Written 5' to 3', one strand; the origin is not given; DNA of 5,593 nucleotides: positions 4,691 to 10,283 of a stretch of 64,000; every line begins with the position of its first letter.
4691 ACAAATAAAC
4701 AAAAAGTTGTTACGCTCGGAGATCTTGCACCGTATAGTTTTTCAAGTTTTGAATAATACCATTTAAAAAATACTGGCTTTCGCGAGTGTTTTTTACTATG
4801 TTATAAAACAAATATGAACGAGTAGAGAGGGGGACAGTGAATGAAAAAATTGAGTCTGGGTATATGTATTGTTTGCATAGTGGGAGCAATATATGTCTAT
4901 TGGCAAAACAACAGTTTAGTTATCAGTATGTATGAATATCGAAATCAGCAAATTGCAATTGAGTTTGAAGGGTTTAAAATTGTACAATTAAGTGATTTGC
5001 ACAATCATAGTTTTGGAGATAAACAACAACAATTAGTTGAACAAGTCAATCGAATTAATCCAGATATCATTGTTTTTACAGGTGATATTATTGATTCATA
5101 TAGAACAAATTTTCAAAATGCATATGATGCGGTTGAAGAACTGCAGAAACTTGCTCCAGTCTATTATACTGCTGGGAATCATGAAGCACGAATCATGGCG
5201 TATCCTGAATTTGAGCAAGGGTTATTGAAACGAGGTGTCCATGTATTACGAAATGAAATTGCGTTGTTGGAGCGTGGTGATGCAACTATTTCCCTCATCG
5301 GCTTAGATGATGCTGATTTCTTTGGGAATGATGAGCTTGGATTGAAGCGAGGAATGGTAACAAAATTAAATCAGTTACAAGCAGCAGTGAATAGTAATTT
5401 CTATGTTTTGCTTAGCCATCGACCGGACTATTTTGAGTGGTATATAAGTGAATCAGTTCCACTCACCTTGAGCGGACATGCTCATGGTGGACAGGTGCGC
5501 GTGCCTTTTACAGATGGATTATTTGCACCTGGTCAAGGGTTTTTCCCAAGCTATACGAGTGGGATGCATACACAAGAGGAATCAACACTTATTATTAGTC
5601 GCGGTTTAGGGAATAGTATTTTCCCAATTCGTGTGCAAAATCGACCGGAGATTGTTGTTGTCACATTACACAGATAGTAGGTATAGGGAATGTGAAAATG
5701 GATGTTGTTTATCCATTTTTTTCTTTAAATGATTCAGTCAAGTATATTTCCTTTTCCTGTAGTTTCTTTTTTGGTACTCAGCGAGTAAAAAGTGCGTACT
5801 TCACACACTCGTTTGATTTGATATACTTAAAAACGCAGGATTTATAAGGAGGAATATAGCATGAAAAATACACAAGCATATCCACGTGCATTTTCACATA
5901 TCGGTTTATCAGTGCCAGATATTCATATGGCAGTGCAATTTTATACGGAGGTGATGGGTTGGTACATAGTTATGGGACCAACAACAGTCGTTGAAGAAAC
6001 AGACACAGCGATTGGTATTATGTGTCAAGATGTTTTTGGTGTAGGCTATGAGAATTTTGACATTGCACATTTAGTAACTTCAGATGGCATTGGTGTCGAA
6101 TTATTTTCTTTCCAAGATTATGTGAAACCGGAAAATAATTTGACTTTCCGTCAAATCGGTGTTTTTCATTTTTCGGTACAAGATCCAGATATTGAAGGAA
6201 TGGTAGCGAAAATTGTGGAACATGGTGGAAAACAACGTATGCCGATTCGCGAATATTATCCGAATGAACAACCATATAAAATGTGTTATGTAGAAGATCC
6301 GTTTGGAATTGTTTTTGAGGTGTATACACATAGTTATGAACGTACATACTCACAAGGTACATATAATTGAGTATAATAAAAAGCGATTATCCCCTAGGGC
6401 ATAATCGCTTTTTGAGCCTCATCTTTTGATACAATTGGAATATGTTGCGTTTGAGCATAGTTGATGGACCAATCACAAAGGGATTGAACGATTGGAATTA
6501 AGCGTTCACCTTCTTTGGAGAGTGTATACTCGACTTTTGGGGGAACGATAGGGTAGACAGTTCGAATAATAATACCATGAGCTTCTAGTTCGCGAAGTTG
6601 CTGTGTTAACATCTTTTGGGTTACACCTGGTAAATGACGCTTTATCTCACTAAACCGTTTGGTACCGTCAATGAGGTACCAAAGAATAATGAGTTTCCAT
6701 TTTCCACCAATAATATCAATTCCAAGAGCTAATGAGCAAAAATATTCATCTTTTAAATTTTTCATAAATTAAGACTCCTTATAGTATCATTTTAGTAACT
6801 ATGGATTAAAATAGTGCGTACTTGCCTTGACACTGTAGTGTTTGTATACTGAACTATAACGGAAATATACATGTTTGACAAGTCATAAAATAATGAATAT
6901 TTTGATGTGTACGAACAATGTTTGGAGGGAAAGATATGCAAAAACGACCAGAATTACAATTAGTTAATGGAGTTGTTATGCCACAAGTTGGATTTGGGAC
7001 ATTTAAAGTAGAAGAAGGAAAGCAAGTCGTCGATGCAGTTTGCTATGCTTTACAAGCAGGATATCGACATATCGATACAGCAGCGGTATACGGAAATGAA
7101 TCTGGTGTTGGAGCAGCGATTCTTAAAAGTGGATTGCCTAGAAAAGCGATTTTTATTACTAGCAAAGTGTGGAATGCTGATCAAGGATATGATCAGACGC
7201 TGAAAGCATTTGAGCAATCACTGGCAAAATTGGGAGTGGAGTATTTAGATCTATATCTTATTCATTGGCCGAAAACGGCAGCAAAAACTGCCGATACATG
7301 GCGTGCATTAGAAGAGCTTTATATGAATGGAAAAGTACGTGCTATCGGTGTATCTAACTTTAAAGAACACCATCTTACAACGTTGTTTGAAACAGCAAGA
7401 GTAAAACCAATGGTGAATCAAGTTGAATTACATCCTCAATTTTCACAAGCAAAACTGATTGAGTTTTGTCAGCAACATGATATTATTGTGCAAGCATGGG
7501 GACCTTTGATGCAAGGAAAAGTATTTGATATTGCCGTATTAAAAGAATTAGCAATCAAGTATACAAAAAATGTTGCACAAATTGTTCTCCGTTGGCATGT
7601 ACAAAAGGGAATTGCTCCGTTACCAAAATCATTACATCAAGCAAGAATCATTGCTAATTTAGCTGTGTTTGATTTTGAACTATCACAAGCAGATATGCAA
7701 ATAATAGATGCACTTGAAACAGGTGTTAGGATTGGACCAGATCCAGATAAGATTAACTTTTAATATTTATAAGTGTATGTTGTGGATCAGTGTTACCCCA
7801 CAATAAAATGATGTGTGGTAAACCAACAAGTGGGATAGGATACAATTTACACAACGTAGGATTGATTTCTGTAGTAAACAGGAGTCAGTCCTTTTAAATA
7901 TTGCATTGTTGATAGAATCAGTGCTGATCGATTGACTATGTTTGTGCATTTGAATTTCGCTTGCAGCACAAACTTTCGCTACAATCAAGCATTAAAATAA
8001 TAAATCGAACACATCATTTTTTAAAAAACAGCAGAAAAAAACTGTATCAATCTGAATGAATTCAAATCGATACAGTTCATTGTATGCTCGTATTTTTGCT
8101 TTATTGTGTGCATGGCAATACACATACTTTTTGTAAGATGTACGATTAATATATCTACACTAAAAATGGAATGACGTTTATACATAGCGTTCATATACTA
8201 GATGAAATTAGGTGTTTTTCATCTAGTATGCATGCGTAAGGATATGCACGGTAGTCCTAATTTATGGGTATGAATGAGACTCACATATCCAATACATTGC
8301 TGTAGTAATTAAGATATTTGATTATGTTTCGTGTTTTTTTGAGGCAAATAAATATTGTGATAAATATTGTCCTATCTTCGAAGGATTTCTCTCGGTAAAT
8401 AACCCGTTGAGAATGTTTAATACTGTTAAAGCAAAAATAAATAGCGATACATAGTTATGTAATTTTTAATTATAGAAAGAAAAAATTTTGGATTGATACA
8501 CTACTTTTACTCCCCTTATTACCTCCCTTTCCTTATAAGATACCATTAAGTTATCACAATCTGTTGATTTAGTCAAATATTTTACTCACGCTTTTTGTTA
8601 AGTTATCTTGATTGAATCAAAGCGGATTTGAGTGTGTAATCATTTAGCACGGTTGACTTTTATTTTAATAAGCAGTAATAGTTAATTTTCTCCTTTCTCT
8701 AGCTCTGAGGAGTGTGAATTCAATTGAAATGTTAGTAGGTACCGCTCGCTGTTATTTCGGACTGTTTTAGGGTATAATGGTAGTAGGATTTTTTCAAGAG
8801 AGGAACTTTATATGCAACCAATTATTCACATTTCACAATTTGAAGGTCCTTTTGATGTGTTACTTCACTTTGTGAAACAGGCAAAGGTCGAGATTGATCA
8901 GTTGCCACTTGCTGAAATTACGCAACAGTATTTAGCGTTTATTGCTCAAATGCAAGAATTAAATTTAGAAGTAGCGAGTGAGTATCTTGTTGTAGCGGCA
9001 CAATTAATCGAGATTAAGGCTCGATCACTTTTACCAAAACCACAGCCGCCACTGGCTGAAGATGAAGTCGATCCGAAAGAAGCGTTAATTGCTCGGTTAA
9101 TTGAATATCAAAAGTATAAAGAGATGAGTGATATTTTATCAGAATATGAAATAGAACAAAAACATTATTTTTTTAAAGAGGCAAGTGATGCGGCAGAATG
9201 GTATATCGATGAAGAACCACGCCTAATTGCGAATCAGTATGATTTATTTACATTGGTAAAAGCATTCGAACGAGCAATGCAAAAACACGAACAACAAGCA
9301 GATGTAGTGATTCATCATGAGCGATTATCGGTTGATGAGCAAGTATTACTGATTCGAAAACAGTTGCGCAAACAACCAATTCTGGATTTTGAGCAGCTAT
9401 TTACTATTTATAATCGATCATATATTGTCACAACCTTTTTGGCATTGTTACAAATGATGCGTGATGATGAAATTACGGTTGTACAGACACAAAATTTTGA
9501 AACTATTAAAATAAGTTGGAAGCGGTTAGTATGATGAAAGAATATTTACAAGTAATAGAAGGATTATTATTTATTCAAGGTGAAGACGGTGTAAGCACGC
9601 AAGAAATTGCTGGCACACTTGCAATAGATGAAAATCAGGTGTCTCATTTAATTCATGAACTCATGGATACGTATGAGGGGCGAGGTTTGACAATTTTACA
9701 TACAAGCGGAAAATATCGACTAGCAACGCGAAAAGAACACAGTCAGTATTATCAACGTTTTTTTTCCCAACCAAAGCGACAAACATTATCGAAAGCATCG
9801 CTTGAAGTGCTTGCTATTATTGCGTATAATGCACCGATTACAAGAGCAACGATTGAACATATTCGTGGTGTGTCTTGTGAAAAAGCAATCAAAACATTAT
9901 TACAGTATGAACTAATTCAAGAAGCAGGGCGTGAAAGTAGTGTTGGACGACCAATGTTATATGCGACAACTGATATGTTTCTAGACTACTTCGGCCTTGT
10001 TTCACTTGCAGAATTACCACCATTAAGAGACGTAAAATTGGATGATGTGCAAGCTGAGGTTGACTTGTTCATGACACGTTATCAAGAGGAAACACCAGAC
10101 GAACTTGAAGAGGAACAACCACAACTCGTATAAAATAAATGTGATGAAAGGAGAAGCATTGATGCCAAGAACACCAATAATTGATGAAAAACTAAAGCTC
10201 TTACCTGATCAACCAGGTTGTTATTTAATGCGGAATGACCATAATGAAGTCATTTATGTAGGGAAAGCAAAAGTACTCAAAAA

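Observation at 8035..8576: Orphan minus-strand transcription unit in a 1-kb ORF-free gap upstream of scpAB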

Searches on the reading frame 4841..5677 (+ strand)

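Call 9: search_protein_families(library=ncbifam, proteins=[window:4841-5677:+])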
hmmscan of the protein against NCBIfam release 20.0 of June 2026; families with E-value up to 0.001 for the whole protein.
window:4841-5677:+ (278 aa): 3 families
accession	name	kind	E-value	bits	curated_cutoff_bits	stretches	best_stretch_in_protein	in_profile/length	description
NF008460.0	PRK11340.1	equivalog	1.1e-29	103.8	188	1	32-276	34-270/271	phosphodiesterase YaeI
NF033458.1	lipid_A_LpxG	equivalog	1e-22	80.9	350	2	3-115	3-118/321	UDP-2,3-diacylglucosamine diphosphatase LpxG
TIGR03729.1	acc_ester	subfamily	4.6e-05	22.9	148.25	1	46-117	1-74/239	putative phosphoesterase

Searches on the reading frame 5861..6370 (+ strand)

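Call 9: search_protein_families(library=ncbifam, proteins=[window:5861-6370:+])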
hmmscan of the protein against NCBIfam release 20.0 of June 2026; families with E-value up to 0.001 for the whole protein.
window:5861-6370:+ (169 aa): 3 families
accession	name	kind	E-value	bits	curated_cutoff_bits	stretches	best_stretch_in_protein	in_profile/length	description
TIGR03645.1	glyox_marine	hypoth_equivalog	1.5e-75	252.6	262.05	1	7-168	1-162/162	lactoylglutathione lyase family protein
NF050075.1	SMU1112c_YaeR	equivalog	2.4e-05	24.6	140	0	70-155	44-124/125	SMU1112c/YaeR family gloxylase I-like metalloprotein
TIGR00068.2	glyox_I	equivalog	5e-05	23.2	120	0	11-157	2-140/143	lactoylglutathione lyase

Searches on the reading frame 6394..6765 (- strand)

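Call 9: search_protein_families(library=ncbifam, proteins=[window:6394-6765:-])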
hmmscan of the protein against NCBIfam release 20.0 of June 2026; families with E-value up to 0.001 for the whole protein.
window:6394-6765:- (123 aa): 2 families
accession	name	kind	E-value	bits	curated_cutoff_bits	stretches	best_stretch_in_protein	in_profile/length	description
NF047364.1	redox_TF_RrpB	exception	1.3e-24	86.4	175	1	10-104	5-104/105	MarR family transcription factor RrpB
NF047367.1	redox_TF_RrpA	exception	6.4e-24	84.2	185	1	10-101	6-98/101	MarR family transcription factor RrpA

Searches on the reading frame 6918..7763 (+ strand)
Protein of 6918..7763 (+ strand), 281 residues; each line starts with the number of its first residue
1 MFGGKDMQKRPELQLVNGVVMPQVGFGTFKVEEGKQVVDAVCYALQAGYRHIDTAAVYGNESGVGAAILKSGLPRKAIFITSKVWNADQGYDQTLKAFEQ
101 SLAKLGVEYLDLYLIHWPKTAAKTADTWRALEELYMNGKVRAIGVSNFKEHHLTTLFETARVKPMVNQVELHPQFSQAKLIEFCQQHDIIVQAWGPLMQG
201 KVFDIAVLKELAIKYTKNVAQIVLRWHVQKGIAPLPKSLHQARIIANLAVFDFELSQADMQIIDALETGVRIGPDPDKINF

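Call 9: search_protein_families(library=ncbifam, proteins=[window:6918-7763:+])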
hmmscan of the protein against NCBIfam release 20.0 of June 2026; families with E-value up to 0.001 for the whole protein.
window:6918-7763:+ (281 aa): 8 families
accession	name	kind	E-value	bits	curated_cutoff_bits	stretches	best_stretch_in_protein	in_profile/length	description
NF008598.0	PRK11565.1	equivalog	3e-87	292.2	425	1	7-279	1-273/275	2,5-didehydrogluconate reductase DkgA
NF008377.0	PRK11172.1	equivalog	8.8e-62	208.7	327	1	21-273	3-257/267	2,5-didehydrogluconate reductase DkgB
NF049922.1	MethglyxlRedYdjG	equivalog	1.7e-19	70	550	1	96-201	116-224/326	NADH-dependent methylglyoxal reductase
NF007695.0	PRK10376.1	subfamily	7.4e-09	35.1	280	1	37-267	42-287/290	oxidoreductase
TIGR01293.1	Kv_beta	subfamily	3.5e-08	32.9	365.4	1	19-199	11-212/319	voltage-dependent potassium channel subunit beta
NF007912.0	PRK10625.1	equivalog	5.5e-07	29.3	415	1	64-148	69-181/346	NADP(H)-dependent aldo-keto reductase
NF007388.0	PRK09912.1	subfamily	7.8e-05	21.7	448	1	94-200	116-228/346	L-glyceraldehyde 3-phosphate reductase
NF011432.0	PRK14863.1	equivalog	0.00047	19.8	244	1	62-169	55-163/292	bifunctional regulator KidO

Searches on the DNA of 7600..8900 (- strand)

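Call 4: search_rna_families(source=window, start=7600, end=8900, threshold=evalue, max_evalue=10, show_alignments=3)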
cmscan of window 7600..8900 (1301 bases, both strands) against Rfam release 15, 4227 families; matches with E-value up to 10: 5.
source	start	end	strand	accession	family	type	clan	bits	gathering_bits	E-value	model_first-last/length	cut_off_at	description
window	8164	8227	-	RF02379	csRNA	Gene; sRNA;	-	27.4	57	0.42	1-93/93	no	Cia-dependent small RNA csRNA1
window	8172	8246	+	RF00801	mir-280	Gene; miRNA;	-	21.2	70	0.72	1-83/83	no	mir-280 microRNA precursor family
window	8040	8077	-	RF04128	MIR8562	Gene; miRNA;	-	19.9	211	0.59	1-242/242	no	MIR8562 microRNA precursor family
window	8035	8083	-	RF03623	mir-1252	Gene; miRNA;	-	19.3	70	3.8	1-65/65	no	mir-1252 microRNA precursor family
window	8198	8228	+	RF03803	MIR1886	Gene; miRNA;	-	17.7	62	2.7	1-52/52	no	MIR1886 microRNA precursor family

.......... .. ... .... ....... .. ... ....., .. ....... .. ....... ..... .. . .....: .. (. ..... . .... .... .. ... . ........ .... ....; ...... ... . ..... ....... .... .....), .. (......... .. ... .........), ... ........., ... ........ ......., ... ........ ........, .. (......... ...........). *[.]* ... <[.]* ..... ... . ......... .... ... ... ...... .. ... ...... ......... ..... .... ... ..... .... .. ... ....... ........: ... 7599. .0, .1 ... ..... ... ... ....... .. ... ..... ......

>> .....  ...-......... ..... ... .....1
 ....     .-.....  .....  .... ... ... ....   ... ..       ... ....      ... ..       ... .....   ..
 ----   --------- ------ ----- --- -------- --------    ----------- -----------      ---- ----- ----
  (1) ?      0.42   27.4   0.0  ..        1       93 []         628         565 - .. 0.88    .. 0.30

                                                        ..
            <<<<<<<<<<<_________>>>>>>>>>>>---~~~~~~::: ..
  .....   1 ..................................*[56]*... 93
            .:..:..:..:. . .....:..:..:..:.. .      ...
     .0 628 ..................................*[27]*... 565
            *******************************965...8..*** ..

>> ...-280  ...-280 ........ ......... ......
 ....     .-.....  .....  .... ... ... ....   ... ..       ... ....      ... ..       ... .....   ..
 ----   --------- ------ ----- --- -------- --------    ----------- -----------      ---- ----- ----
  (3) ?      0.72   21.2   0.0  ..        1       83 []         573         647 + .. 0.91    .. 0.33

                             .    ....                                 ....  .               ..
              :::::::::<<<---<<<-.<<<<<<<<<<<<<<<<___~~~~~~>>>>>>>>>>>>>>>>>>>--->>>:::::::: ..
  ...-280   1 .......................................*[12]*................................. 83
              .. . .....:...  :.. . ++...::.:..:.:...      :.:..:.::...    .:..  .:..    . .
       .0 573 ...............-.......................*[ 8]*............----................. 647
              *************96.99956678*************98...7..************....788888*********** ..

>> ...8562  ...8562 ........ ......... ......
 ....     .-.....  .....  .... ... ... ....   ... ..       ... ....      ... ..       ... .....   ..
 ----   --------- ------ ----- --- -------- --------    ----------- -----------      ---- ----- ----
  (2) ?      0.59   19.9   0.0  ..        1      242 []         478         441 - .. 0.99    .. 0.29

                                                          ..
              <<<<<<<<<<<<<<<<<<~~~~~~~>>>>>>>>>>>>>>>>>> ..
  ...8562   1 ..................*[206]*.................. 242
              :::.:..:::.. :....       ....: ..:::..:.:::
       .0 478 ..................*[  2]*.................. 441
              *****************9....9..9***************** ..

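Call 30: search_dna_similar(query=window:8000-8600:-, collection=phages, mode=distant, max_evalue=0.01)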
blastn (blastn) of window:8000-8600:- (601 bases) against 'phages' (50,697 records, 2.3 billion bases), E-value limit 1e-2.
No match.

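Call 31: search_dna_similar(query=window:8000-8600:-, collection=plasmids, mode=distant, max_evalue=0.01)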
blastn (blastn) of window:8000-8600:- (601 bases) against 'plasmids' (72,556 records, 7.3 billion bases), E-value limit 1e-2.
No match.

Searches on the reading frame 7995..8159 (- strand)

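Call 58: search_protein_families(library=pfam, max_evalue=1, proteins=[window:7995-8159:-])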
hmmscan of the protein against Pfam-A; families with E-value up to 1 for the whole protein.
seq(55 aa): 0 families

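Call 59: search_protein_families(library=phrogs, max_evalue=1, proteins=[window:7995-8159:-])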
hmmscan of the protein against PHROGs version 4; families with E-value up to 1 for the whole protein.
seq(55 aa): 1 family
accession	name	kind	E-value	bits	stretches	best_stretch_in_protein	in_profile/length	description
phrog_4238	-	lysis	0.074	14.5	1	30-51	50-71/75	endolysin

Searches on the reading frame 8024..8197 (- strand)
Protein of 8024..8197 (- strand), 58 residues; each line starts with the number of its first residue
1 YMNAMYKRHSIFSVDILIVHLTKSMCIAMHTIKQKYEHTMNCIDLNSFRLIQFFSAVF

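Call 58: search_protein_families(library=pfam, max_evalue=1, proteins=[window:8024-8197:-])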
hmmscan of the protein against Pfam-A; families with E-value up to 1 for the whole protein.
seq(58 aa): 0 families

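Call 59: search_protein_families(library=phrogs, max_evalue=1, proteins=[window:8024-8197:-])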
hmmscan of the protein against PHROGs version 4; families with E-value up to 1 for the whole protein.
seq(58 aa): 1 family
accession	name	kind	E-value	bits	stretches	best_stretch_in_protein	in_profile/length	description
phrog_9743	-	unknown function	0.0066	17.8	1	5-51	5-50/73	-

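Call 64: search_protein_representatives(protein=window:8024-8194:-)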
Query: 57 residues. Proteins with E-value up to 0.001 (for the whole library): 1; up to 1e-10: 0; up to 1e-30: 0. The best 1 are listed.
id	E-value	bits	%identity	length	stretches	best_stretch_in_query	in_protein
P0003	2.2e-10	55.6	47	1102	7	24-38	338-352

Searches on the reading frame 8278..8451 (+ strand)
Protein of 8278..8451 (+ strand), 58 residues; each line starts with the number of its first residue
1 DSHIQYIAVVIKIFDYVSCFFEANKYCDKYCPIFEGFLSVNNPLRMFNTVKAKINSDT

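Call 58: search_protein_families(library=pfam, max_evalue=1, proteins=[window:8278-8451:+])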
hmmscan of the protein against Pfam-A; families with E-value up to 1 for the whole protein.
seq(58 aa): 0 families

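Call 59: search_protein_families(library=phrogs, max_evalue=1, proteins=[window:8278-8451:+])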
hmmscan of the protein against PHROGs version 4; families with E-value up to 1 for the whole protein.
seq(58 aa): 1 family
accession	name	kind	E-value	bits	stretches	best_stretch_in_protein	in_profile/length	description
phrog_2157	-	unknown function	0.034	15.3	1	23-46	3-23/46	-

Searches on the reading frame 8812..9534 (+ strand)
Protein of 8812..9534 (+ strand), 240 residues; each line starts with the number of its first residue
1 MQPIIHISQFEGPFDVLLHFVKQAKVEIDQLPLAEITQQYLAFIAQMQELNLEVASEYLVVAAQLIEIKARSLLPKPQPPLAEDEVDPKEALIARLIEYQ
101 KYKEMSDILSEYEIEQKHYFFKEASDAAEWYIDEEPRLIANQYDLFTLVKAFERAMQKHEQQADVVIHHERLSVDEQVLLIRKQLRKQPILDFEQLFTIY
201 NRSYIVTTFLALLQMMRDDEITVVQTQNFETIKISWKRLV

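Call 9: search_protein_families(library=ncbifam, proteins=[window:8812-9534:+])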
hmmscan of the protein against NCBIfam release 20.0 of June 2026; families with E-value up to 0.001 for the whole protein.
window:8812-9534:+ (240 aa): 5 families
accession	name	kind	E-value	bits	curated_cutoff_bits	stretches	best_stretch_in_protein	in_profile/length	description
NF000995.0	PRK00104.1-4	equivalog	4.2e-58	196.7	315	1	5-235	7-244/251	segregation/condensation protein A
NF000994.0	PRK00104.1-3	equivalog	4.9e-58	196.7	234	1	2-235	3-239/246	segregation/condensation protein A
NF000993.0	PRK00104.1-2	equivalog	6.8e-41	140.5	268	1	5-235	3-231/237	segregation/condensation protein A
NF000992.0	PRK00104.1-1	equivalog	1.6e-39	135.9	417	1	2-235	2-241/247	segregation/condensation protein A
NF001751.0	PRK00478.1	equivalog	2.9e-26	92.4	436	1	6-234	164-410/505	segregation/condensation protein A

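Call 46: find_related_loci(query=window:8812-9534:+, collection=genome_contigs, flank=2500)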
Query window:8812-9534:+ (240 aa) in genome_contigs; peptide patterns used: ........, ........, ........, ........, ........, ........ (x = any residue, [..] = any of these).
133 stretches matched a pattern; 18 encode a relative of the query (tblastn E <= 1e-3); 18 distinct loci.
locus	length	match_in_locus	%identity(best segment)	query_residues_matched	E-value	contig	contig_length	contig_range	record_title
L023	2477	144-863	84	1-240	1e-144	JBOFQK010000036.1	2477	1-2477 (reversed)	MAG: Culicoidibacterales bacterium isolate WFFMC_MAG_212 k139_1629282_flag=0_multi=68.0000_len=2477, whole genome shotgu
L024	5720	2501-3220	80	1-240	3e-129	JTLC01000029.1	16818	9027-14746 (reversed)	Firmicutes bacterium ZOR0006 L989_29, whole genome shotgun sequence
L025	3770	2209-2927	81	1-240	2e-108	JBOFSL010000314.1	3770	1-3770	MAG: Culicoidibacterales bacterium isolate WFFMC_MAG_657 k139_73916_flag=1_multi=2.9053_len=3770, whole genome shotgun s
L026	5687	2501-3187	42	5-234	5e-53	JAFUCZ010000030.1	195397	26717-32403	MAG: Bacilli bacterium isolate RGIG4382 Roe_deer_Jejunum.Co__c368475, whole genome shotgun sequence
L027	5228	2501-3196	41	1-232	2e-52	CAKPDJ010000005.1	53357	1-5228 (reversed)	MAG: uncultured Bacilli bacterium isolate REFINED_METABAT215_TOP10_CONTIGS_1500_ASSEMBLY_K77_MERGED__Hadza_PheChl_Fiber-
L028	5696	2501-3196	41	1-232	3e-52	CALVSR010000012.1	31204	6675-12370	MAG: uncultured Bacilli bacterium isolate BRZ_GB__bin120 genome assembly, contig: BRZ_GB__NODE_2076_length_31204_cov_5.6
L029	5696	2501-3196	41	1-232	4e-51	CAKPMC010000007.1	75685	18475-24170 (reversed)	MAG: uncultured Bacilli bacterium isolate REFINED_METABAT215_TOP10_CONTIGS_1500_ASSEMBLY_K77_MERGED__Hadza_MoBio_hadza-E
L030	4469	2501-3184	44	5-232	1e-48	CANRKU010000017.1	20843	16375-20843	MAG: uncultured Bacilli bacterium isolate Lapin-033__bin46 genome assembly, contig: Lapin-033__NODE_2110_length_20843_co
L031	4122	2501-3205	38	1-237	6e-45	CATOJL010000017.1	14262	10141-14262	MAG TPA_asm: uncultured Bacilli bacterium isolate MGG29184_1680015487 genome assembly, contig: SRR9205167_3208, whole ge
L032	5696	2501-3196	40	5-234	3e-44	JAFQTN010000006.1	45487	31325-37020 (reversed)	MAG: Bacilli bacterium isolate RGIG2137 Goat_Colon-6__c775, whole genome shotgun sequence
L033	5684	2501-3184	38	7-232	1e-43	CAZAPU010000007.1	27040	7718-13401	MAG TPA_asm: uncultured Mycoplasma sp. isolate SRP192927_co9_111 genome assembly, contig: NODE_1006_length_27040_cov_9.5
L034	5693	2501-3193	38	7-240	7e-42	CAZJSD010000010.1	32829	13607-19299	MAG TPA_asm: uncultured Muribaculaceae bacterium isolate SRP278969_co1_136 genome assembly, contig: NODE_1238_length_328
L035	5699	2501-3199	39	1-232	4e-40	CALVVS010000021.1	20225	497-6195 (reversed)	MAG: uncultured Bacilli bacterium isolate BRZ_EQ__bin60 genome assembly, contig: BRZ_EQ__NODE_4175_length_20225_cov_9.08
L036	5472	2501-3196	37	7-237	3e-39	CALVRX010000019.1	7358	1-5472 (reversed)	MAG: uncultured Bacilli bacterium isolate E16__bin2 genome assembly, contig: E16__k127_4232884, whole genome shotgun seq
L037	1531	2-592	42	40-234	3e-38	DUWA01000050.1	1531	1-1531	MAG TPA_asm: Mycoplasmatota bacterium isolate AS08sgBPME_99 68870_AS08, whole genome shotgun sequence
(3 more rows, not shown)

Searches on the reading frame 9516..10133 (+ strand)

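Call 9: search_protein_families(library=ncbifam, proteins=[window:9516-10133:+])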
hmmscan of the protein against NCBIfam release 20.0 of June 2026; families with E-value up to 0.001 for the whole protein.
window:9516-10133:+ (205 aa): 2 families
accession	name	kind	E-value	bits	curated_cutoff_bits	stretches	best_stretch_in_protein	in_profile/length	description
TIGR00281.1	TIGR00281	equivalog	2.9e-45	154.1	89.2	1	11-182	3-176/186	SMC-Scp complex subunit ScpB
NF001106.1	PRK00135.2-1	exception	1.3e-39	136.2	300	1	10-171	202-366/377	SMC-Scp complex subunit ScpB, long form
